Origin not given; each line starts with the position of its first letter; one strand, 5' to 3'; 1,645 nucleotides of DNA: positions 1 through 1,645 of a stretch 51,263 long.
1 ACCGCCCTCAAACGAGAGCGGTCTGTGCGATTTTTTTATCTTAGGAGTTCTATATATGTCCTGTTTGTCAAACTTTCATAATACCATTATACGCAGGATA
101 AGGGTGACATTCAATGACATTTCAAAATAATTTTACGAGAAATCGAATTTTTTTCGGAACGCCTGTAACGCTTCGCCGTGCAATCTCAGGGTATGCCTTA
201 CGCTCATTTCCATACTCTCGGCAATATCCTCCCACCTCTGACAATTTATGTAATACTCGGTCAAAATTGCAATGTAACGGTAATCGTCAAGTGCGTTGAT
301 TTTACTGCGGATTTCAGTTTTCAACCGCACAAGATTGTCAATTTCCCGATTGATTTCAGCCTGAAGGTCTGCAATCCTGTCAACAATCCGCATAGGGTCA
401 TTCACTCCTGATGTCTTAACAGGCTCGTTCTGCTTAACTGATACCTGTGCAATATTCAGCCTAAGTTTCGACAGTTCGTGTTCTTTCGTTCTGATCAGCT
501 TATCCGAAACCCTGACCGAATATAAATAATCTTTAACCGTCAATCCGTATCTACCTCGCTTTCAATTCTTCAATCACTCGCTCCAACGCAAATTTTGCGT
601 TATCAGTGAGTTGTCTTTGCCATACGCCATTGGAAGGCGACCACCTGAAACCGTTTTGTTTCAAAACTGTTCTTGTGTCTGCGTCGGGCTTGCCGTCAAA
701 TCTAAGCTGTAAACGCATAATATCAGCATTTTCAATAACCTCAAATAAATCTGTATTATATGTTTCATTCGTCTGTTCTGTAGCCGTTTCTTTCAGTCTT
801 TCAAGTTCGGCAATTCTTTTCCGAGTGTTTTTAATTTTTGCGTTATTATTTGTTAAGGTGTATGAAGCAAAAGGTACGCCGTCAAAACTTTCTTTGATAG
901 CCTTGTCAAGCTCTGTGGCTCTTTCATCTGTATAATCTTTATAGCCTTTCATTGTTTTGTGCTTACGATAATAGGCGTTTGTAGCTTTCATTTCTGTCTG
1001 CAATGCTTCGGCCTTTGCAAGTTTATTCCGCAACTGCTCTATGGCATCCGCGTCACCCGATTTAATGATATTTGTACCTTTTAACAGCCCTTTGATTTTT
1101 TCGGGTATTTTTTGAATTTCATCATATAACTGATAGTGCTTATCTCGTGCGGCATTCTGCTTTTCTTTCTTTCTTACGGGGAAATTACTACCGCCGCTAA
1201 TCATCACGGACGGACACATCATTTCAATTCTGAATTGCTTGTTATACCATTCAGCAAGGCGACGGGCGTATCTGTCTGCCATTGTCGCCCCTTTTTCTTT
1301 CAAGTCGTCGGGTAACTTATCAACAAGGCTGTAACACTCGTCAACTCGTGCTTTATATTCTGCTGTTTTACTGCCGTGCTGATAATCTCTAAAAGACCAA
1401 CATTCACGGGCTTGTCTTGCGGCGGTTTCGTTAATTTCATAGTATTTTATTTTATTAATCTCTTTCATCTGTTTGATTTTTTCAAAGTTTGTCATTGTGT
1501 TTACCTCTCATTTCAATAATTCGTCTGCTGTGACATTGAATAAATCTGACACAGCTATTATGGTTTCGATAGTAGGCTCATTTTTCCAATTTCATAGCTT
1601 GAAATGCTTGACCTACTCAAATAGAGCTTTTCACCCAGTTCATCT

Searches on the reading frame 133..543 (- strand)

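Call 9: search_protein_families(library=phrogs, proteins=[window:133-543:-])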
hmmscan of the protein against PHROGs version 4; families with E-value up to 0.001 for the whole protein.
window:133-543:- (136 aa): 2 families
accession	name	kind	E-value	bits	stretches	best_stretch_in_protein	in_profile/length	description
phrog_36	-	transcription regulation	9e-23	82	1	1-133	54-187/220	transcriptional regulator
phrog_248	-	transcription regulation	0.00049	21.2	1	76-129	81-133/161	transcriptional activator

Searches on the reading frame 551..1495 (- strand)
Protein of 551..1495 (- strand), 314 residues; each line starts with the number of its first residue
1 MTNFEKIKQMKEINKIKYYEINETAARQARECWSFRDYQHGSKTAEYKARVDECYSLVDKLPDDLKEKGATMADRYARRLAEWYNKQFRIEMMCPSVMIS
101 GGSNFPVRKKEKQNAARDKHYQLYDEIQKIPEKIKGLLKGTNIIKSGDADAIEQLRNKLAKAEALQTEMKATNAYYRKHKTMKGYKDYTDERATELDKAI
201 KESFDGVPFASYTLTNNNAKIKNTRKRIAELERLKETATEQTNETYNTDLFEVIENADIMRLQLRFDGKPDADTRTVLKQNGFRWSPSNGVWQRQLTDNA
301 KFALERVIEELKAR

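Call 9: search_protein_families(library=phrogs, proteins=[window:551-1495:-])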
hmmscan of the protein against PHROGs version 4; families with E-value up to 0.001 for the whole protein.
window:551-1495:- (314 aa): 3 families
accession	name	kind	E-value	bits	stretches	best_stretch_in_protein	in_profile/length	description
phrog_19458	-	DNA, RNA and nucleotide metabolism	1.3e-90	305.1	1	17-309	3-298/306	primase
phrog_6744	-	unknown function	5.2e-32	112.3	1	135-301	174-342/355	-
phrog_27491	-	unknown function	6.7e-05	22.3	1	217-304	293-380/722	-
